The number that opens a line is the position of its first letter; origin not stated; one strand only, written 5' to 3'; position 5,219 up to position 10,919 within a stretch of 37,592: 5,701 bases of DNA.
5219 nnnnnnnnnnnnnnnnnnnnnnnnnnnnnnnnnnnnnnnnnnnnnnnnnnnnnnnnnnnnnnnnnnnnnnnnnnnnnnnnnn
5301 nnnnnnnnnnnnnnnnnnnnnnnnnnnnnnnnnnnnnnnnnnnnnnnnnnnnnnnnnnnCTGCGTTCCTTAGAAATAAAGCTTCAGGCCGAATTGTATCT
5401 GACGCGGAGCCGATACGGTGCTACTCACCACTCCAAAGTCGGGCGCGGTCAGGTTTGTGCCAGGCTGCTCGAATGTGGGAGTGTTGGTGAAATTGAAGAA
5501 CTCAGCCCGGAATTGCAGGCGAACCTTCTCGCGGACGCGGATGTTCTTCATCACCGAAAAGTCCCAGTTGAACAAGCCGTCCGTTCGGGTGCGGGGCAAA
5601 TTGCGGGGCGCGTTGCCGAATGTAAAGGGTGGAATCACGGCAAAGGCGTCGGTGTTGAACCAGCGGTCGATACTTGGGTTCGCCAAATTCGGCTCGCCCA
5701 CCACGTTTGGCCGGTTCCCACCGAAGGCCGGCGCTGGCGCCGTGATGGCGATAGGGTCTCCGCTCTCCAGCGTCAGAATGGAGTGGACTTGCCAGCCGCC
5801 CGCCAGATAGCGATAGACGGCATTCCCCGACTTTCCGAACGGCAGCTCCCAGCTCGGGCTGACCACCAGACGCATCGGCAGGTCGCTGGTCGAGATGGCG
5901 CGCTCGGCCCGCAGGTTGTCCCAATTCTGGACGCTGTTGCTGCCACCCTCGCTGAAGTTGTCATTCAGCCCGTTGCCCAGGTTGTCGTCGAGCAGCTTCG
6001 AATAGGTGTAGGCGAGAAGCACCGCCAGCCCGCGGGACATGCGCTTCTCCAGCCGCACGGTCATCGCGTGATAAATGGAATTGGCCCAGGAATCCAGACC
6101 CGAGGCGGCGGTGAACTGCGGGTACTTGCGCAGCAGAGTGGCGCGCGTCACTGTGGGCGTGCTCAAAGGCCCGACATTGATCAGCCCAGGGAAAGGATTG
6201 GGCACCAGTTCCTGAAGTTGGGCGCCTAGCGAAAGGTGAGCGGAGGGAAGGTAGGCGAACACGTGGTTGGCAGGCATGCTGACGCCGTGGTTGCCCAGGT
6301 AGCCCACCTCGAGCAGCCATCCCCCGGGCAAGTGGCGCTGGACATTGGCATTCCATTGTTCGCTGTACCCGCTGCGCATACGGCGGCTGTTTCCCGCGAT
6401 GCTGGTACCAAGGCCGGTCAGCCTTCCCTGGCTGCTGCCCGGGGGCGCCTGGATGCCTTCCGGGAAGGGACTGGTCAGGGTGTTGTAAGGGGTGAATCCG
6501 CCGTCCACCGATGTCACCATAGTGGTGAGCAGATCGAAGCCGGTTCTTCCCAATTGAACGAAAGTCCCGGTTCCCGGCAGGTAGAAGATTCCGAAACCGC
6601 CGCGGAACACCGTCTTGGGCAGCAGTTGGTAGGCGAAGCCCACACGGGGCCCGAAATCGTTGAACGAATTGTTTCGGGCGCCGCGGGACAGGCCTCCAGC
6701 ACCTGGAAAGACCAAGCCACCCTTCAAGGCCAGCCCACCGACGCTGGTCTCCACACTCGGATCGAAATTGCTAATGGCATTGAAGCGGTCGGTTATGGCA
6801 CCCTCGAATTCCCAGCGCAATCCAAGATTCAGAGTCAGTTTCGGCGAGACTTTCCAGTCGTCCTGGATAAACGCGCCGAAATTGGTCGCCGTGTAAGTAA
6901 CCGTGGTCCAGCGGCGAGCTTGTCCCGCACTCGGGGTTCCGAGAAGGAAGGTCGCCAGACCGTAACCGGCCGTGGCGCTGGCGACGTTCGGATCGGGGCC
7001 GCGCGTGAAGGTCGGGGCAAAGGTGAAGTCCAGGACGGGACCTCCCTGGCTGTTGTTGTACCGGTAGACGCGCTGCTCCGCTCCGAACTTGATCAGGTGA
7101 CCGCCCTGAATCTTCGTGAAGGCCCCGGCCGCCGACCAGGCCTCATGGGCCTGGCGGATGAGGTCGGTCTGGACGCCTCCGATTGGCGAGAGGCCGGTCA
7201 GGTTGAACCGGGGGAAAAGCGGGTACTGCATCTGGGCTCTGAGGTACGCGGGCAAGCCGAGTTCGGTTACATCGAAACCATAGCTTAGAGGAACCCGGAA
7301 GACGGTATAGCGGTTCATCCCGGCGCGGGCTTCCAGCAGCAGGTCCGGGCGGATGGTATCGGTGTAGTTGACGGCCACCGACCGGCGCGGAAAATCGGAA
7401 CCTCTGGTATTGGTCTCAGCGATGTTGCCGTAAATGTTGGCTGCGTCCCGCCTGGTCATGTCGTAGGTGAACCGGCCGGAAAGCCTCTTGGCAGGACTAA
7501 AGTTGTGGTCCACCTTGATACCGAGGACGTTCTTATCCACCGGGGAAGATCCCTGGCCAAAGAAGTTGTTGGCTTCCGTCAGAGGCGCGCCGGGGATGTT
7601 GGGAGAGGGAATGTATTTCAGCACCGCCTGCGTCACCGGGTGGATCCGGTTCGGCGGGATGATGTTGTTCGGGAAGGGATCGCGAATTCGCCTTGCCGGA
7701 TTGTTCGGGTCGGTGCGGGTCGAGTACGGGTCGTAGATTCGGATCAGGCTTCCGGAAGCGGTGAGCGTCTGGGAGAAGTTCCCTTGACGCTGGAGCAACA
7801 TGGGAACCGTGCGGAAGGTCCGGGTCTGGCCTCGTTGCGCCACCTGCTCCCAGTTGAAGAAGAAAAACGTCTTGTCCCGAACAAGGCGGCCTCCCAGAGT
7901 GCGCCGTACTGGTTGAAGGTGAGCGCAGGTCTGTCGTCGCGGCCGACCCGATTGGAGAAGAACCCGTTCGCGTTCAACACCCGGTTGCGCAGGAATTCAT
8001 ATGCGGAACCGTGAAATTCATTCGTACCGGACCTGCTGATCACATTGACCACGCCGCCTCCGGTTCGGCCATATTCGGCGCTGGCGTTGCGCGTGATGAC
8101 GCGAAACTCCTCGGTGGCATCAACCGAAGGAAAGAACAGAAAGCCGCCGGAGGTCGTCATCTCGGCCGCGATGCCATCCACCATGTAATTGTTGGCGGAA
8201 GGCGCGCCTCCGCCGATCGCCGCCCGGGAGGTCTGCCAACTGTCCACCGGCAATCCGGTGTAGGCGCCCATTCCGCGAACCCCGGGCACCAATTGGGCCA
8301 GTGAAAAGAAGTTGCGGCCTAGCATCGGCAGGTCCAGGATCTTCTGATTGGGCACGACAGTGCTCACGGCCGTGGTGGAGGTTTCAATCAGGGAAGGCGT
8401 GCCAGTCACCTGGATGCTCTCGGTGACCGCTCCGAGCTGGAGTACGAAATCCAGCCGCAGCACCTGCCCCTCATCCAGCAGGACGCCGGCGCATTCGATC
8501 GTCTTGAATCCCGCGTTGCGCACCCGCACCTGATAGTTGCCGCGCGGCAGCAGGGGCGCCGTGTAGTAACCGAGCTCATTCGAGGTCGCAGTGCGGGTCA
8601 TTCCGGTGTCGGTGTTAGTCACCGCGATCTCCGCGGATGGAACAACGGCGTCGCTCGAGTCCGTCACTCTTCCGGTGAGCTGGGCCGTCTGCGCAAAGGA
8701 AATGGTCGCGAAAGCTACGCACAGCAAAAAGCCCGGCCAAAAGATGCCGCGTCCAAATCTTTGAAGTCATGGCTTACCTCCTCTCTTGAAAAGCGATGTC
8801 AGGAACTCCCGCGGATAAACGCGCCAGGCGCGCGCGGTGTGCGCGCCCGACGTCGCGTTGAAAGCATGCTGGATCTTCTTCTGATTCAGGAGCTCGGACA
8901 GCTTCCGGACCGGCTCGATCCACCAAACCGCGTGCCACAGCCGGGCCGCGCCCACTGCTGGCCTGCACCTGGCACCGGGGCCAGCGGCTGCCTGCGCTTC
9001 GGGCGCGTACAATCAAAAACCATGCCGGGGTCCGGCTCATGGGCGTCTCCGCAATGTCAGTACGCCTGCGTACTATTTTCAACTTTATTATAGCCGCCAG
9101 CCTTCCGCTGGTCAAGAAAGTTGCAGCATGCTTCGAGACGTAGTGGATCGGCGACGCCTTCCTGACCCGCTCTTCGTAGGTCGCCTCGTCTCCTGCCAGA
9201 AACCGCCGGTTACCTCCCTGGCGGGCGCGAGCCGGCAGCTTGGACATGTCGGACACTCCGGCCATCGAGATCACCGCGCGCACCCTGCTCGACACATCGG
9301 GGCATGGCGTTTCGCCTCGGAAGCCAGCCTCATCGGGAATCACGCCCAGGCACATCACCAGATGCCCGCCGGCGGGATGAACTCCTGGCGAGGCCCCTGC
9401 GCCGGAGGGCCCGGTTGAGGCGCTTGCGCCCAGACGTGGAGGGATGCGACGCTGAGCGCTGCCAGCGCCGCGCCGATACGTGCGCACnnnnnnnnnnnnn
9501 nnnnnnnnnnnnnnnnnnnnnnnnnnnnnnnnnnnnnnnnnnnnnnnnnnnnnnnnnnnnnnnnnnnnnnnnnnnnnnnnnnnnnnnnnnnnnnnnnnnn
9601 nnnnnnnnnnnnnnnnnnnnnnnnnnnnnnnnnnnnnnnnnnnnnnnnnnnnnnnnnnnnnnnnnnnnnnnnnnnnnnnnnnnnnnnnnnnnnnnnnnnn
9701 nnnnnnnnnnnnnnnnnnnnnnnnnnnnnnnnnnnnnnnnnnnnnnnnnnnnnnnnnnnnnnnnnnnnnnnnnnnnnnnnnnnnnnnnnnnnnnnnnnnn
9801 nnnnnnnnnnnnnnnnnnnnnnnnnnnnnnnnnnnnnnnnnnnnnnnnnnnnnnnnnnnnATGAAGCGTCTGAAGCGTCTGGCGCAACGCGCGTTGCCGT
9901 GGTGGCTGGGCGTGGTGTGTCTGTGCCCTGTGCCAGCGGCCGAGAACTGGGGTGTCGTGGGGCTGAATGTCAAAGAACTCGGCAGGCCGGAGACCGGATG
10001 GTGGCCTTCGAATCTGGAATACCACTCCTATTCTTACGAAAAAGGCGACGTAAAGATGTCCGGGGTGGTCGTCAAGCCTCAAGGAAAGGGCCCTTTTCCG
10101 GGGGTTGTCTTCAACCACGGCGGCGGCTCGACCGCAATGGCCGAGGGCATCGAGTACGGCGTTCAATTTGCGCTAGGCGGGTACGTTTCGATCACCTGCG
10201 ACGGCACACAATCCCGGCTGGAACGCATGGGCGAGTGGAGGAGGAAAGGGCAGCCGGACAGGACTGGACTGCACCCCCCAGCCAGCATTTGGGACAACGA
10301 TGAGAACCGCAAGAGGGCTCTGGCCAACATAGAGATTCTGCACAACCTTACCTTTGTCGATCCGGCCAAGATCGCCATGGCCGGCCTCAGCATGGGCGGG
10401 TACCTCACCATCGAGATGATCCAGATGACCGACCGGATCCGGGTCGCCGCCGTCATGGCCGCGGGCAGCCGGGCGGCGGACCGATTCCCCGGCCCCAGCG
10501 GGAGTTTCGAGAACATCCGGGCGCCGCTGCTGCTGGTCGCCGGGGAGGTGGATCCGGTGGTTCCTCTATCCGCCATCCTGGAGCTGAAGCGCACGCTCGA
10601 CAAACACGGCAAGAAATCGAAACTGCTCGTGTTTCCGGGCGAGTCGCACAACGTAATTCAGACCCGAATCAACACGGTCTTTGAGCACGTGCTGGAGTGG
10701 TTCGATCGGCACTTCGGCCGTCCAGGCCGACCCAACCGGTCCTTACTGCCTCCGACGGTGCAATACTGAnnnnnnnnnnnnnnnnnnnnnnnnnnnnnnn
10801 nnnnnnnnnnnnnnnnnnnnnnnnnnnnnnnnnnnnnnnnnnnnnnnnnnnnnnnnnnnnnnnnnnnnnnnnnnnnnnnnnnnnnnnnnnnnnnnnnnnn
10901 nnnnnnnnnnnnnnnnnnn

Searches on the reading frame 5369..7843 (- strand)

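Call 52: search_protein_families(library=pfam, proteins=[window:5369-7843:-], max_evalue=0.01)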
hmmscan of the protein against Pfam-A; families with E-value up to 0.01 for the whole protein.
window:5369-7843:- (824 aa): 2 families
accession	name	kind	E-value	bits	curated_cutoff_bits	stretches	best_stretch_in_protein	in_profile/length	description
PF25183.1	OMP_b-brl_4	-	2.1e-199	665.3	30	1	4-817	69-838/838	Outer membrane beta barrel domain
PF00593.30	TonB_dep_Rec_b-barrel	-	9.3e-07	29.5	27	1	131-419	14-239/436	TonB dependent receptor-like, beta-barrel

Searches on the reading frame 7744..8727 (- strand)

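Call 52: search_protein_families(library=pfam, proteins=[window:7744-8727:-], max_evalue=0.01)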
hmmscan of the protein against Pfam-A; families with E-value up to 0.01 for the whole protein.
window:7744-8727:- (327 aa): 4 families
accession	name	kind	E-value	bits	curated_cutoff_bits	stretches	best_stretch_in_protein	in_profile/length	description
PF13620.12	CarboxypepD_reg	-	2e-21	76.5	32.3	1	16-97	1-82/82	Carboxypeptidase regulatory-like domain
PF25183.1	OMP_b-brl_4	-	4.9e-15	55.4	30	1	231-276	2-45/838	Outer membrane beta barrel domain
PF13715.12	CarbopepD_reg_2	-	6e-07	29.8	32.2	1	17-95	1-75/88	CarboxypepD_reg-like domain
PF07715.20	Plug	-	1.5e-05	25.8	23.9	1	117-225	4-105/107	TonB-dependent Receptor Plug Domain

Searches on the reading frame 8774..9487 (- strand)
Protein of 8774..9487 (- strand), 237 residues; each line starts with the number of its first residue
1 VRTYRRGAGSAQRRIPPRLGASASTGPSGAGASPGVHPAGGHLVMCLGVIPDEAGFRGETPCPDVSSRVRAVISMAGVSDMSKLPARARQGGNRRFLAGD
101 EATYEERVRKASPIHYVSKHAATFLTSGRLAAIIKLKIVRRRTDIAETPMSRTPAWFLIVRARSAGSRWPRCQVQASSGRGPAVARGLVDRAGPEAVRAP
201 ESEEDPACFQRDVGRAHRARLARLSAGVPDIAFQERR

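Call 52: search_protein_families(library=pfam, proteins=[window:8774-9487:-], max_evalue=0.01)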
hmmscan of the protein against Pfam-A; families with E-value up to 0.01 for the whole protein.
window:8774-9487:- (237 aa): 1 family
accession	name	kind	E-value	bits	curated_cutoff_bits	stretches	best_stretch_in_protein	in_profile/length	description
PF20434.5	BD-FAE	-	1.4e-07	31.7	26.8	1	39-125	98-193/215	BD-FAE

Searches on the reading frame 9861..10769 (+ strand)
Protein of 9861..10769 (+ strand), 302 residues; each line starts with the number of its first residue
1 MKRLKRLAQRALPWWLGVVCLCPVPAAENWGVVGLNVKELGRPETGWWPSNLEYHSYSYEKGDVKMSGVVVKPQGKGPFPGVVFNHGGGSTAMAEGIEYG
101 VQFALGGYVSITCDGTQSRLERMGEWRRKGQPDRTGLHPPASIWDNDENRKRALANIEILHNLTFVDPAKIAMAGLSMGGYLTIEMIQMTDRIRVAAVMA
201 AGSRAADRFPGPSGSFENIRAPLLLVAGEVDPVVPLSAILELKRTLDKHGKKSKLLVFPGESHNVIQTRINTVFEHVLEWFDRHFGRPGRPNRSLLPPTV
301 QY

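Call 9: search_protein_families(library=pfam, proteins=[window:9861-10769:+], max_evalue=0.001)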
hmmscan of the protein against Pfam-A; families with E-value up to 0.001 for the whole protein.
window:9861-10769:+ (302 aa): 7 families
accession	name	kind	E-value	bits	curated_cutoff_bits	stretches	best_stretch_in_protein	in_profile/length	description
PF00326.27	Peptidase_S9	-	1.5e-15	57.7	22.6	1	217-286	139-211/213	Prolyl oligopeptidase family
PF01738.24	DLH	-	9.2e-11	42.2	21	1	67-266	2-189/217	Dienelactone hydrolase family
PF02230.22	Abhydrolase_2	-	2.1e-08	34.7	23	1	166-277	102-213/217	Phospholipase/Carboxylesterase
PF12740.14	PETase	-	3.2e-05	23.9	28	1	165-285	121-233/263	PET hydrolase-like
PF12146.15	Hydrolase_4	-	0.00018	21.3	27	0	217-265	188-234/239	Serine aminopeptidase, S33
PF08840.17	BAAT_C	-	0.00039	21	20.9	0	157-208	10-60/210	BAAT / Acyl-CoA thioester hydrolase C terminal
PF08386.16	Abhydrolase_4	-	0.00049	20.6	21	1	220-277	34-87/103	TAP-like protein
